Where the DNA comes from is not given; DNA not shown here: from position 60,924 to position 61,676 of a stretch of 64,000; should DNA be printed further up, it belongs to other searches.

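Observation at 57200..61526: Sulfate ABC transporter operon with palindromic operator in its promoter and an Rrf2 regulator encoded immediately downstream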

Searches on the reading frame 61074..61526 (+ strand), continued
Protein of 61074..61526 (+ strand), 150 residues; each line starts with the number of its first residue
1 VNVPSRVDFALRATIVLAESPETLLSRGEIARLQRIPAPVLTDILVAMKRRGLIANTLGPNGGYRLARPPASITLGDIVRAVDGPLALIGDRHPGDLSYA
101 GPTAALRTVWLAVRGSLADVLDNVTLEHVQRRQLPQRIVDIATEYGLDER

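Call 83: fold_search(model_id=the predicted structure, library=pdb)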
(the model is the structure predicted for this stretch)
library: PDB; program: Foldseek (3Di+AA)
matches with E <= 10: 1120; with E <= 0.001: 35
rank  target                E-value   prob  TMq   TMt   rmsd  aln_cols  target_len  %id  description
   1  2y75_E                9.9e-07  1.00  0.61  0.71  10.2       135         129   27  The Structure of CymR (YrzC) the Global Cysteine Regulator of B. subtilis (released 2011-08-03)
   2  4hf0_A                1.1e-06  1.00  0.61  0.75  10.3       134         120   25  Crystal Structure of Apo IscR (released 2013-05-08)
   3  4cic_B                1.8e-06  1.00  0.61  0.67  11.5       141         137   28  T. potens IscR (released 2014-05-28)
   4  4cic_A                1.9e-06  1.00  0.61  0.66  11.6       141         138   28  T. potens IscR (released 2014-05-28)
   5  6hsd_C                2.2e-06  1.00  0.58  0.55  15.4       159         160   25  Crystal structure of the oxidized form of the transcription regulator RsrR (released 2019-01-30)
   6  6hsd_B                2.9e-06  1.00  0.58  0.55  15.5       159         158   25  Crystal structure of the oxidized form of the transcription regulator RsrR (released 2019-01-30)
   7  2y75_B                3.0e-06  1.00  0.59  0.69   8.3       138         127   27  The Structure of CymR (YrzC) the Global Cysteine Regulator of B. subtilis (released 2011-08-03)
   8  2y75_D                3.2e-06  1.00  0.60  0.70   8.2       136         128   26  The Structure of CymR (YrzC) the Global Cysteine Regulator of B. subtilis (released 2011-08-03)
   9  3t8r                  3.8e-06  1.00  0.59  0.72   8.7       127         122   27  Crystal structure of Staphylococcus aureus CymR (released 2012-05-16)
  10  6hsd_A                4.2e-06  1.00  0.58  0.53  15.4       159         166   25  Crystal structure of the oxidized form of the transcription regulator RsrR (released 2019-01-30)
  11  6hsm_A                4.2e-06  1.00  0.58  0.53  15.5       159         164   25  Structure of partially reduced RsrR in space group P2(1)2(1)2(1) (released 2019-01-30)
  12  6y45_B                4.4e-06  1.00  0.57  0.55  15.5       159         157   25  Crystal Structure of the H33A variant of RsrR (released 2020-03-04)
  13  2y75_C                5.3e-06  1.00  0.61  0.71   8.4       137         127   26  The Structure of CymR (YrzC) the Global Cysteine Regulator of B. subtilis (released 2011-08-03)
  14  6hse_C                5.3e-06  1.00  0.57  0.54  15.5       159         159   24  Structure of dithionite-reduced RsrR in spacegroup P2(1) (released 2019-01-30)
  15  6y45_A                5.3e-06  1.00  0.57  0.53  15.5       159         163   24  Crystal Structure of the H33A variant of RsrR (released 2020-03-04)
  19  2y75_A                7.7e-06  1.00  0.61  0.72   9.3       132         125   26  The Structure of CymR (YrzC) the Global Cysteine Regulator of B. subtilis (released 2011-08-03)
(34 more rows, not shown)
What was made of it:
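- On CymR (NCBIfam NF047409 equivalog): 27% identity to 2y75 in the structural alignment (call 83).
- Closest known: CymR of Bacillus subtilis and Staphylococcus aureus. Same: The best structural match of the model is 2y75 (27% identity, Foldseek E=1e-6, call 83).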
